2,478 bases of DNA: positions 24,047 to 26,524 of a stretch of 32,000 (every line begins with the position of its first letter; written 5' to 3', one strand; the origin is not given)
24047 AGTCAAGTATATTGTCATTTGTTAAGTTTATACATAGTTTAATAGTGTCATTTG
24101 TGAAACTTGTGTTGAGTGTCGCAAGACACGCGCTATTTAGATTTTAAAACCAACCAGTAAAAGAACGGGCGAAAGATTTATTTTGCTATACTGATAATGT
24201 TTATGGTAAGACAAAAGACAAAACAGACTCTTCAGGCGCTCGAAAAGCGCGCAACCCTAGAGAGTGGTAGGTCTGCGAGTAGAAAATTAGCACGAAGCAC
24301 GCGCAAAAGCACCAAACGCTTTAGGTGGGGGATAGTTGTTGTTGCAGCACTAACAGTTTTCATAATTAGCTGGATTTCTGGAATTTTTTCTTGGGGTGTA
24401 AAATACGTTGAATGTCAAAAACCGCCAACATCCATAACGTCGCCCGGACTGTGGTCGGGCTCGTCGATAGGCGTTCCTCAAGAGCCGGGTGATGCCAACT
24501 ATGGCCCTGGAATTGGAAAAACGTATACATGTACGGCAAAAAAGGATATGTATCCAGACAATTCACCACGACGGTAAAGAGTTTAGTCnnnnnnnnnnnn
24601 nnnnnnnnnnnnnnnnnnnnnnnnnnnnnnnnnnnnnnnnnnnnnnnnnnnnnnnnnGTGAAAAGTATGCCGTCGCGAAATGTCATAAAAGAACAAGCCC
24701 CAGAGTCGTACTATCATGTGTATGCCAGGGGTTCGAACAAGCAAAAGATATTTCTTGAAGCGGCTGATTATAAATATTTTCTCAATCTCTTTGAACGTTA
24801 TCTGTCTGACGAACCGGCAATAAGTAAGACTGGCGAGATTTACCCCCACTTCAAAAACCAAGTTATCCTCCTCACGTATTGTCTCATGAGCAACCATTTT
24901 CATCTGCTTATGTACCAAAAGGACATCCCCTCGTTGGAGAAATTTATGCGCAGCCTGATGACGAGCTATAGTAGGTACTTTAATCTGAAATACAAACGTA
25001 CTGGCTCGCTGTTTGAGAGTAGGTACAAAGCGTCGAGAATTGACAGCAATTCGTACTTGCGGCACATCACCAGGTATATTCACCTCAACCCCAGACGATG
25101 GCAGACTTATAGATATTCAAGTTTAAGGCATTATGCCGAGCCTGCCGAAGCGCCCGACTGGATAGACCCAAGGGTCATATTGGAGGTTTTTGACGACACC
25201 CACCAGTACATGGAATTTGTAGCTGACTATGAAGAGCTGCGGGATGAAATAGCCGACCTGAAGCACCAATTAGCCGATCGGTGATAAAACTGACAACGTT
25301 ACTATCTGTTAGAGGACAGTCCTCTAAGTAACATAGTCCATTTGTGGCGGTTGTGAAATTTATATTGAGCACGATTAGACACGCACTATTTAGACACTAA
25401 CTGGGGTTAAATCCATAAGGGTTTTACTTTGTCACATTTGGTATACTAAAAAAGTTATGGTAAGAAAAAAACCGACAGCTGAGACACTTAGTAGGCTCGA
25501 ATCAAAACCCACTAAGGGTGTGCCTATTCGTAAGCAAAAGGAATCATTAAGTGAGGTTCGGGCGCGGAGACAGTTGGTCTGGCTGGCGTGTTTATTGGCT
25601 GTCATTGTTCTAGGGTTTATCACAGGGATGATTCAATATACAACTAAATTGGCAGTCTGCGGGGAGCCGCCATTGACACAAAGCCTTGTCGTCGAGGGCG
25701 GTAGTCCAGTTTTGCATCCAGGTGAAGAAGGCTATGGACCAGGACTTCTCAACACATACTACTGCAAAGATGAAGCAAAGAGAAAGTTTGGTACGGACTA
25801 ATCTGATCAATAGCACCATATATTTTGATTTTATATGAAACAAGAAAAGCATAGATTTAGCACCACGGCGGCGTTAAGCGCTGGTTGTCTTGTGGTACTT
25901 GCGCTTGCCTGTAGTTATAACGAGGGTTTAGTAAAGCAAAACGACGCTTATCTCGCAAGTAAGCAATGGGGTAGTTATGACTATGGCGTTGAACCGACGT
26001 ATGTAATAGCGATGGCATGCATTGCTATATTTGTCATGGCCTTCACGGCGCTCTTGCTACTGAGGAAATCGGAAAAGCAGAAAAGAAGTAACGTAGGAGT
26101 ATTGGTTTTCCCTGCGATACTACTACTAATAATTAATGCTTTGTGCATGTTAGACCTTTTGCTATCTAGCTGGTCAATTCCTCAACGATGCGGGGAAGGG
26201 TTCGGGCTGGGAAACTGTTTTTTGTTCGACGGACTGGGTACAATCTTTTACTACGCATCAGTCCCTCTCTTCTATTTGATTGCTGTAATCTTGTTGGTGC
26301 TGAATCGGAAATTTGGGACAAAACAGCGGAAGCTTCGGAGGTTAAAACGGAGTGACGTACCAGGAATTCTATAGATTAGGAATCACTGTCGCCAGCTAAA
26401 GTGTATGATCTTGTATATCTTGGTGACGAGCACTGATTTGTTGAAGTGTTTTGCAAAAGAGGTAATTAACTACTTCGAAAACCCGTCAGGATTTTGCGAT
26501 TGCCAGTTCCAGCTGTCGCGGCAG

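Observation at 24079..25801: Duplicated cassette 'large-protein C-terminal tail + promoter + small two-Cys bitopic protein'; the conserved tail may be a novel C-terminal sorting/anchoring signal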

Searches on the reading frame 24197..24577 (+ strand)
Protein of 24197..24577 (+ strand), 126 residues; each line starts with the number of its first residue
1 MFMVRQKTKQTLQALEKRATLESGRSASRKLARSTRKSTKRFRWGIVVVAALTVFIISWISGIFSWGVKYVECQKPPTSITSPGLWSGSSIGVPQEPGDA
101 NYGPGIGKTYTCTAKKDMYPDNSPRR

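Call 5: search_protein_families(library=pfam, proteins=[window:24197-24577:+], max_evalue=0.01)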
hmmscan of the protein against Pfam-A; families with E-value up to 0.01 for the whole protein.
window:24197-24577:+ (126 aa): 0 families

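Call 10: find_homologous_proteins(query=window:24203-24577:+, max_evalue=0.01)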
Query window:24203-24577:+ (124 aa): 3 proteins with E <= 0.01 among 10 candidates.
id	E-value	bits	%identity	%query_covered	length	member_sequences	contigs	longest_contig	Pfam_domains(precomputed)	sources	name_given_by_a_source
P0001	3.0e-77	274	100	100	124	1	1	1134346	-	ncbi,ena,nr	ncbi:MAG: hypothetical protein H6797_00245 [Candidatus Nomurabacteria bacterium]|nr:MAG: hypothetica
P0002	4.6e-26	109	57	65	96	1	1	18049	-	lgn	-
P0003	1.7e-25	107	44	99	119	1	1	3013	-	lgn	-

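Call 11: find_encoding_contigs(protein=P0002, flank=10000)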
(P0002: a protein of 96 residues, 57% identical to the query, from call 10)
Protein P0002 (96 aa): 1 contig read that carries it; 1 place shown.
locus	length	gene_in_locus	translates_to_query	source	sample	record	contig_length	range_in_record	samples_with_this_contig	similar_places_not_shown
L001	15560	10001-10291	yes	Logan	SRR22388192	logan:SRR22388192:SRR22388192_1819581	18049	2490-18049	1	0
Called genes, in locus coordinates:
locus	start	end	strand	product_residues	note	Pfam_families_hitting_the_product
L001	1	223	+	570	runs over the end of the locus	PF25323:6TM_PilS, PF00989:PAS, PF13426:PAS_9, PF00512:HisKA, PF02518:HATPase_c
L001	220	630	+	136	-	PF00072:Response_reg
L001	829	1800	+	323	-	PF13793:Pribosyltran_N, PF00156:Pribosyltran, PF14572:Pribosyl_synth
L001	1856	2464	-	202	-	PF00156:Pribosyltran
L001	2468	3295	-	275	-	PF00215:OMPdecase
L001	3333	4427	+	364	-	PF01180:DHO_dh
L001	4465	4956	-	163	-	PF02502:LacAB_rpiB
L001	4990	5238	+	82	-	-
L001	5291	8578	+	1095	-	PF00657:Lipase_GDSL, PF13472:Lipase_GDSL_2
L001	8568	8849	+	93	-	-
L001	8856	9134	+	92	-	-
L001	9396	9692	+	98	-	-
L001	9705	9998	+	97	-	-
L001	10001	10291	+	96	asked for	-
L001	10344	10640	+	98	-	-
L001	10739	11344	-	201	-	PF04203:Sortase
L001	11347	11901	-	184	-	-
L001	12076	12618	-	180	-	PF01243:PNPOx_N, PF16242:Pyrid_ox_like (weak)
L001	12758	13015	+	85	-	-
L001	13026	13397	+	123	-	-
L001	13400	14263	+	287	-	PF14470:bPH_3, PF01243:PNPOx_N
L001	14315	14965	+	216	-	PF00027:cNMP_binding, PF13545:HTH_Crp_2, PF00325:Crp (faint)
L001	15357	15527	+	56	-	-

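Call 12: find_encoding_contigs(protein=P0003, flank=10000)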
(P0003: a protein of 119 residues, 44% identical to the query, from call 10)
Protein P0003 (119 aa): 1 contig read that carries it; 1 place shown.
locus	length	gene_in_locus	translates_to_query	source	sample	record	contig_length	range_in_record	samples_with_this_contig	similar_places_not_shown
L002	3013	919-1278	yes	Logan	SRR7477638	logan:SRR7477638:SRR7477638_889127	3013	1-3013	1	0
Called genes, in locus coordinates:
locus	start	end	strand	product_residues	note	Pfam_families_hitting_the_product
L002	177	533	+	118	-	-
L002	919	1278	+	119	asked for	-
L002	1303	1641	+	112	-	-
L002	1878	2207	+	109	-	-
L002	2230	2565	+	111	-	-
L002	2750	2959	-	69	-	-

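Call 20: find_homologous_proteins(query=A2, max_evalue=0.01)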
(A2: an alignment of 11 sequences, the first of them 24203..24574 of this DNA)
Query A2 (11 sequences) (124 aa, profile of the alignment): 20 proteins with E <= 0.01 among 1509 candidates.
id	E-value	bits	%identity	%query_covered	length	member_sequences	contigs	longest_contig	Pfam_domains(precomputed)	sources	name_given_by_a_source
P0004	1.2e-35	139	59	55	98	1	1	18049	-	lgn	-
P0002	2.4e-35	138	57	65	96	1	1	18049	-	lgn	-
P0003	9.9e-35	136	44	99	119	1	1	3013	-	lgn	-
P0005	2.6e-34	135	32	60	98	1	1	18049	-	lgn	-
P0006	5.2e-33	131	36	77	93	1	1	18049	-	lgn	-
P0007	9.8e-33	130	63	54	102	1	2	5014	-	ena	-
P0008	1.5e-32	129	46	82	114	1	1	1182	-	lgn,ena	-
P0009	1.5e-31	126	46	49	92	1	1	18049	-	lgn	-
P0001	2.0e-30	122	100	100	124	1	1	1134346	-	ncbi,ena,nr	ncbi:MAG: hypothetical protein H6797_00245 [Candidatus Nomurabacteria bacterium]|nr:MAG: hypothetica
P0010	2.2e-30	122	39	71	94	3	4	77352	-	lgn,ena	-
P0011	1.6e-29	119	32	57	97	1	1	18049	-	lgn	-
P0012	5.3e-28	115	39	60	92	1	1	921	-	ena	-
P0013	1.3e-26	110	39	46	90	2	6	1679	-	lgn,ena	-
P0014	1.4e-25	107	31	57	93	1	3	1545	-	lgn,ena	-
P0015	2.0e-25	106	33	51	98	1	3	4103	-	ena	-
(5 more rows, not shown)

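Call 21: find_encoding_contigs(protein=P0010, flank=10000, max_places=4)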
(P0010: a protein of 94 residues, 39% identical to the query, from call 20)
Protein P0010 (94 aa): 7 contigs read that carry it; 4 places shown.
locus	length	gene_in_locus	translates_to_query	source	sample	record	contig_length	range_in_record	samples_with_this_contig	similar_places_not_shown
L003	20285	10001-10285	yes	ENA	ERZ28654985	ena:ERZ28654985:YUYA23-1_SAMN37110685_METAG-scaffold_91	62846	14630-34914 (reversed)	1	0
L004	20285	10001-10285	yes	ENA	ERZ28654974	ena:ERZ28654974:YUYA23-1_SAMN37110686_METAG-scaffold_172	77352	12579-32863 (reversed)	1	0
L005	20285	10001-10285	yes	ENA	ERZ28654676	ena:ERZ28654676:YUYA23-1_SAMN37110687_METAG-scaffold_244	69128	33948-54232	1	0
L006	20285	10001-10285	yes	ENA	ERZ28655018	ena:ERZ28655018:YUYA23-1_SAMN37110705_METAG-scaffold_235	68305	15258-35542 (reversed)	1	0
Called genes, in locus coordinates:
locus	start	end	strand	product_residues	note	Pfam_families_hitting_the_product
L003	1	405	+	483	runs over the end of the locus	PF03772:Competence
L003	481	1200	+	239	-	PF20772:TACO1_YebC_N, PF01709:Transcrip_reg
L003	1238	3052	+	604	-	PF00932:LTD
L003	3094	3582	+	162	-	-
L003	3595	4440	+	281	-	PF02424:ApbE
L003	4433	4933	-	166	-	-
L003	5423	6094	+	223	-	PF08030:NAD_binding_6 (weak), PF00175:NAD_binding_1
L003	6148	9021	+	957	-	PF00657:Lipase_GDSL (weak), PF13472:Lipase_GDSL_2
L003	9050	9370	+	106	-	-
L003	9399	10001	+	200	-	-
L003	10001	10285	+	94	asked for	-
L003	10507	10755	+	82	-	-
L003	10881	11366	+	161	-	PF02075:RuvC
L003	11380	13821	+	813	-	PF00912:Transgly, PF00905:Transpeptidase, PF16640:Big_3_5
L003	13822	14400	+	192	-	PF01330:RuvA_N, PF14520:HHH_5, PF07499:RuvA_C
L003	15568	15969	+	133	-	-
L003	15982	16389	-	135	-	-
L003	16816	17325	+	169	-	PF00154:RecA_N, PF21096:RecA_C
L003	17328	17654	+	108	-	PF01503:PRA-PH (weak), PF03819:MazG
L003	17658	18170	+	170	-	PF00293:NUDIX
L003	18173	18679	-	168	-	-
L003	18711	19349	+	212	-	PF27462:RecX_N, PF21982:RecX_HTH1 (faint), PF02631:RecX_HTH2, PF21981:RecX_HTH3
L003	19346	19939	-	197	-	PF05239:PRC (faint)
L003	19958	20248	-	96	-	-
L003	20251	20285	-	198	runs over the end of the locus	-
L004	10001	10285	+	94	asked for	-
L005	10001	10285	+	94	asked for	-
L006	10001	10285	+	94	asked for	-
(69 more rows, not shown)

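Call 22: find_encoding_contigs(protein=P0007, flank=6000, max_places=3)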
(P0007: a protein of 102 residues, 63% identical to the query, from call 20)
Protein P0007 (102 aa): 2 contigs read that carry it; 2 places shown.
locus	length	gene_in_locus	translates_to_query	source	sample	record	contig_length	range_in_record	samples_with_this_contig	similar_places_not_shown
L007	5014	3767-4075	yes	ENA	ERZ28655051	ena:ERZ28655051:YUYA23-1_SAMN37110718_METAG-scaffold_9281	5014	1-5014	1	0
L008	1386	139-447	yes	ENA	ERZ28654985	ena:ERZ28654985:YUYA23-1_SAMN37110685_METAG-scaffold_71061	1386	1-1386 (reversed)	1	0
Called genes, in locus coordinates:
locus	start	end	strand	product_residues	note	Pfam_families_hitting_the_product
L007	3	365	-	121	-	?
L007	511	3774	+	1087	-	PF00657:Lipase_GDSL, PF13472:Lipase_GDSL_2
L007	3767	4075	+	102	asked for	-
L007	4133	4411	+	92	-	-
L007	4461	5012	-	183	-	?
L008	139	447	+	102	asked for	-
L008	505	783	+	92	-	-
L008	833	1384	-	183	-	?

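Call 23: find_encoding_contigs(protein=P0015, flank=6000, max_places=3)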
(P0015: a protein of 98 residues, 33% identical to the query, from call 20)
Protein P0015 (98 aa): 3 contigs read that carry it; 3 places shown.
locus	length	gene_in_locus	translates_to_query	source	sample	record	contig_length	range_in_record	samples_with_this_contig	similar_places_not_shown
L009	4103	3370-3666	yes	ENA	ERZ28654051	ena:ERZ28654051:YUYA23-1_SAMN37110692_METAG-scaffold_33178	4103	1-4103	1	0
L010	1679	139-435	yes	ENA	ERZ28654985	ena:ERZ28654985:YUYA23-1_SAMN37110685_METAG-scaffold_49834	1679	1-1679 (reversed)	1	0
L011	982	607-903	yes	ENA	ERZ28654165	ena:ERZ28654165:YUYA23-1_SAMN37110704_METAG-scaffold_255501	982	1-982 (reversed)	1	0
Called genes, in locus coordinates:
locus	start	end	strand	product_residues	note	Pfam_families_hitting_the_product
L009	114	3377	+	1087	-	PF00657:Lipase_GDSL, PF13472:Lipase_GDSL_2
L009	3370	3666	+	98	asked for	-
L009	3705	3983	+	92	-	-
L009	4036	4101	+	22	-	?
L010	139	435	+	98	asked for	-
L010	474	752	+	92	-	-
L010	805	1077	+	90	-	-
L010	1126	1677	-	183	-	?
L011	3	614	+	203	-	?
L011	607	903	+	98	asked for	-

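Call 38: search_protein_families(library=ncbifam, proteins=[window:24203-24577:+], max_evalue=0.01)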
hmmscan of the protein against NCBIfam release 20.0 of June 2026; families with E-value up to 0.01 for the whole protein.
window:24203-24577:+ (124 aa): 0 families

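Call 40: predict_structure(alignment_id=A3)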
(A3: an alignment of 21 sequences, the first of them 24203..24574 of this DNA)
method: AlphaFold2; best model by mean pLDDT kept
length: 124 residues; sequences in the alignment: 21
mean_pLDDT: 75.6   pTM: 0.44
mean pLDDT of the five models: 75.6, 73.0, 72.3, 71.5, 70.6
residues with pLDDT >= 90: 11; 70-90: 73; 50-70: 40; < 50: 0
segments of 3 or more residues with pLDDT < 50: none
pLDDT, mean of each block of 10 residues (from residue 1): 73 78 58 55 84 87 89 86 61 84 84 75 57
secondary structure, 60 per line:
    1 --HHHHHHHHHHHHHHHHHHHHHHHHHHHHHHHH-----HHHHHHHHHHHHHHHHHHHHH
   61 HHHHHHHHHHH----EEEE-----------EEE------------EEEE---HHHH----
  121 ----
elements in order: H3-34 H40-71 E76-79 E91-93 E106-109 H113-116
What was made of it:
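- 24203..24577 (+): S1: small bitopic membrane protein, 124 aa. It has a basic N-terminal helix, one TM helix, and a ~50-aa ectodomain with two Cys. Subtype A. AF2 pLDDT 75.6 (call 40).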

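Call 44: fold_search(model_id=the predicted structure, library=pdb)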
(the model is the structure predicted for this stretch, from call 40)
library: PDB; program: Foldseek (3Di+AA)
matches with E <= 10: 1; with E <= 0.001: 0
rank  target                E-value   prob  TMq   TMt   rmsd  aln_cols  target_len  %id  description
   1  8e2r_B                7.8e+00  0.03  0.13  0.12   8.2        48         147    8  Crystal structure of TadAC-1.14 (released 2023-01-11)
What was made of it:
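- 24203..24577 (+): No Pfam, NCBIfam or PDB-fold match (calls 5, 38, 44).
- Closest known: Lipase with a membrane-anchored partner encoded downstream: lipase-specific foldases. Different: The S ectodomain is ~50 aa and has no PDB match (call 44).
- Tried and rejected: No match (best E 7.8; call 44).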

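Call 85: search_protein_families(library=pfam, proteins=[L007:2872-3771:+, L003:9399-9998:+], max_evalue=0.1)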
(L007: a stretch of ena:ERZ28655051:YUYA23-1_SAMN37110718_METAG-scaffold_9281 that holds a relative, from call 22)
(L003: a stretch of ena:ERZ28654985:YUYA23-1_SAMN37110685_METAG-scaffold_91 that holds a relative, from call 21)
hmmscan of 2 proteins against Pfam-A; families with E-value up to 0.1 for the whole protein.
L007:2872-3771:+ (300 aa): 1 family
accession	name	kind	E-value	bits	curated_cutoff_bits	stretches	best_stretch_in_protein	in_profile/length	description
PF02412.23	TSP_3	-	0.00034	20.7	25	1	5-22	13-30/36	Thrombospondin type 3 repeat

L003:9399-9998:+ (200 aa): 4 families
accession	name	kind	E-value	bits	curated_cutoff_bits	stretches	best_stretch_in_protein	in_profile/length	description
PF24459.1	DUF7574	-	0.012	16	27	1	57-141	18-100/107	Domain of unknown function (DUF7574)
PF09548.15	Spore_III_AB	-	0.044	14.2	32.5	1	51-132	68-146/170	Stage III sporulation protein AB (spore_III_AB)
PF19992.4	DUF6427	-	0.061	13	25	1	4-55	142-193/301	Family of unknown function (DUF6427)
PF23828.1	DUF7198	-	0.081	12.8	27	0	17-65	3-51/236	Family of unknown function (DUF7198)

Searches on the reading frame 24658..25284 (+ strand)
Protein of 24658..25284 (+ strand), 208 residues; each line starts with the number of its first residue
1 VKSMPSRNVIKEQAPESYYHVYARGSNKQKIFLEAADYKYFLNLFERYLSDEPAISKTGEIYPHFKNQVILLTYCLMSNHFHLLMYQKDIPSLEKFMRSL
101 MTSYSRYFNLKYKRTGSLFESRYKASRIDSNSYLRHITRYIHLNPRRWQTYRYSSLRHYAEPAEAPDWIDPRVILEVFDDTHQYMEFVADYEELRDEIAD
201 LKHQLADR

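Call 5: search_protein_families(library=pfam, proteins=[window:24658-25284:+], max_evalue=0.01)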
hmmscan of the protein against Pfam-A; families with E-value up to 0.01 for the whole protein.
window:24658-25284:+ (208 aa): 1 family
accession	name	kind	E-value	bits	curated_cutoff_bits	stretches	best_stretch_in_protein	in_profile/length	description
PF01797.21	Y1_Tnp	-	7.5e-10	39.4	23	1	66-142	38-119/121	Transposase IS200 like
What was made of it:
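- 24606..25328 (+): RAYT/IS200-like unit, 723 nt: left palindrome (~24612-24630), Y1 HUH transposase-like gene (24667-25284, 205 aa), right palindrome (25309-25327). Pfam Y1_Tnp E 7.5e-10 (call 5).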

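Call 38: search_protein_families(library=ncbifam, proteins=[window:24667-25284:+], max_evalue=0.01)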
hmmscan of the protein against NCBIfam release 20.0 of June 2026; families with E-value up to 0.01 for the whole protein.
window:24667-25284:+ (205 aa): 1 family
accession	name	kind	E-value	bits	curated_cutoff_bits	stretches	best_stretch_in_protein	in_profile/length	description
NF047646.1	REP_Tyr_transpos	equivalog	3.2e-10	40.1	80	1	63-144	44-133/146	REP-associated tyrosine transposase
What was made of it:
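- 24606..25328 (+): NCBIfam REP_Tyr_transpos 40 bits, below the 80-bit cut-off (call 38).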

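Call 48: search_dna_similar(query=window:24667-25284:+, collection=plasmids, mode=protein, max_rows=8)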
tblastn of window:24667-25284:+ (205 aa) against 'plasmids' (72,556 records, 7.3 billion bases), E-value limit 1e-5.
Records with a match: 13; places in all: 16; records where one place covers at least 80% of the query: 4.
Best place of each record, by identity: <60% 13.
By first word of the organism name: Skermanella 3; Rhodospirillum 2; Legionella 1; Sporomusa 1; Pseudomonas 1; Pseudoalteromonas 1; Acetoanaerobium 1; Collinsella 1; Aureibacter 1; Iodobacter 1.
By predicted mobility (MOB-suite, as given by PLSDB): non-mobilizable 10; mobilizable 3.
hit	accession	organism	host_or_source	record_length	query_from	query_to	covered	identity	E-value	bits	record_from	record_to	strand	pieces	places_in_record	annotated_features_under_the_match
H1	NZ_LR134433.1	Legionella adelaidensis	environmental,Cooling tower water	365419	16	202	91%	32.3%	2e-20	96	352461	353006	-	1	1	transposase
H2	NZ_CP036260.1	Sporomusa termitida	whole organism,intestinal contents of ...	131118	16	185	83%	34.3%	3e-20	95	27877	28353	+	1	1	transposase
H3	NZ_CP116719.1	Pseudomonas aeruginosa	Homo sapiens,urine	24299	17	167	74%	36.1%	2e-18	90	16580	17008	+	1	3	transposase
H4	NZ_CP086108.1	Skermanella mucosa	single cell,crude oil contaminated ...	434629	2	158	77%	31.9%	4e-16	83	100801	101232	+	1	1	transposase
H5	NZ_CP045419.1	Pseudoalteromonas sp. THAF3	pure culture,Surface of a polyethylene ...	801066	17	153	67%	35.8%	1e-17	87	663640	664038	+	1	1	none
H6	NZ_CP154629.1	Acetoanaerobium noterae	cell culture,Sludge of a digestion ...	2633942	8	193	91%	25.6%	6e-13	74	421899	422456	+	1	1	none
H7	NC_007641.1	Rhodospirillum rubrum ATCC 11170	-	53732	12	154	70%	32.2%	4e-14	77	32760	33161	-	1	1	transposase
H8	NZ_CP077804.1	Rhodospirillum rubrum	cell culture,culture collection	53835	12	154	70%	32.2%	4e-14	77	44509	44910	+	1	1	transposase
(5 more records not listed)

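Call 90: find_related_loci(query=A8, collection=metagenome_contigs, flank=6000)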
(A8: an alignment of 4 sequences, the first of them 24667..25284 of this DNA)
Query A8 (205 aa) in metagenome_contigs; peptide patterns used: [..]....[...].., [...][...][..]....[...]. (x = any residue, [..] = any of these).
600 stretches matched a pattern (row limit reached: there are more); 565 encode a relative of the query (tblastn E <= 1e-3); the best 80 are kept; 80 distinct loci.
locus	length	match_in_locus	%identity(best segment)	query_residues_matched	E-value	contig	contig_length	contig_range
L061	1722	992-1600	61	1-204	5e-88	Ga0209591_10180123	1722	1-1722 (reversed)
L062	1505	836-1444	52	1-204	1e-70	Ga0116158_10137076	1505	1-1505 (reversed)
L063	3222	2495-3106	50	1-204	1e-61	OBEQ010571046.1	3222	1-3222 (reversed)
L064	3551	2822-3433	50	1-205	6e-60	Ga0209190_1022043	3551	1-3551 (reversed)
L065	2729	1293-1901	47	1-204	3e-56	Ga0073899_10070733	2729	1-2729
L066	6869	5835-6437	42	1-190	9e-45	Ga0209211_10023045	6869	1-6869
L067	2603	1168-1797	41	1-189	2e-43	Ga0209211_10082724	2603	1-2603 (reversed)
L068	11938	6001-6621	40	1-204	6e-42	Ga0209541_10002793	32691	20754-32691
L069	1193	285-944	41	1-190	3e-43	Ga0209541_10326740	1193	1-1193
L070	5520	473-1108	36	1-188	2e-40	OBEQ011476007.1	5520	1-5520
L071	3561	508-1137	41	1-190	2e-40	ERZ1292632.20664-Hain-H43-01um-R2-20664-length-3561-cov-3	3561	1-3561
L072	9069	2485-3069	39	1-187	1e-39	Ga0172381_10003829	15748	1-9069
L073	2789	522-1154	37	1-190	1e-39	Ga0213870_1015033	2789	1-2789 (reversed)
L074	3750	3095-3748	39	1-188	2e-38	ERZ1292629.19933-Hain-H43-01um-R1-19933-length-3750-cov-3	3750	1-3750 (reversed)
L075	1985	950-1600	40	1-197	6e-39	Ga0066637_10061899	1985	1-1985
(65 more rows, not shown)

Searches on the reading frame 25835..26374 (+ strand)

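Call 5: search_protein_families(library=pfam, proteins=[window:25835-26374:+], max_evalue=0.01)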
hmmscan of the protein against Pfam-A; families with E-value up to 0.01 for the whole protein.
window:25835-26374:+ (179 aa): 3 families
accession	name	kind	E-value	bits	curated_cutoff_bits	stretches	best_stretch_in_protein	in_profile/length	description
PF16927.11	HisKA_7TM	-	0.00015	22.1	28.6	1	9-108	89-190/224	N-terminal 7TM region of histidine kinase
PF25592.1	DUF7937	-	0.0012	18.2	31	1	5-127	134-245/402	Domain of unknown function (DUF7937)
PF00499.25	Oxidored_q3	-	0.0034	17.6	33.2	0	56-155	45-138/146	NADH-ubiquinone/plastoquinone oxidoreductase chain 6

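Call 38: search_protein_families(library=ncbifam, proteins=[window:25835-26374:+], max_evalue=0.01)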
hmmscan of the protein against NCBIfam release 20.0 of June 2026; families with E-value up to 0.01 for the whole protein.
window:25835-26374:+ (179 aa): 0 families
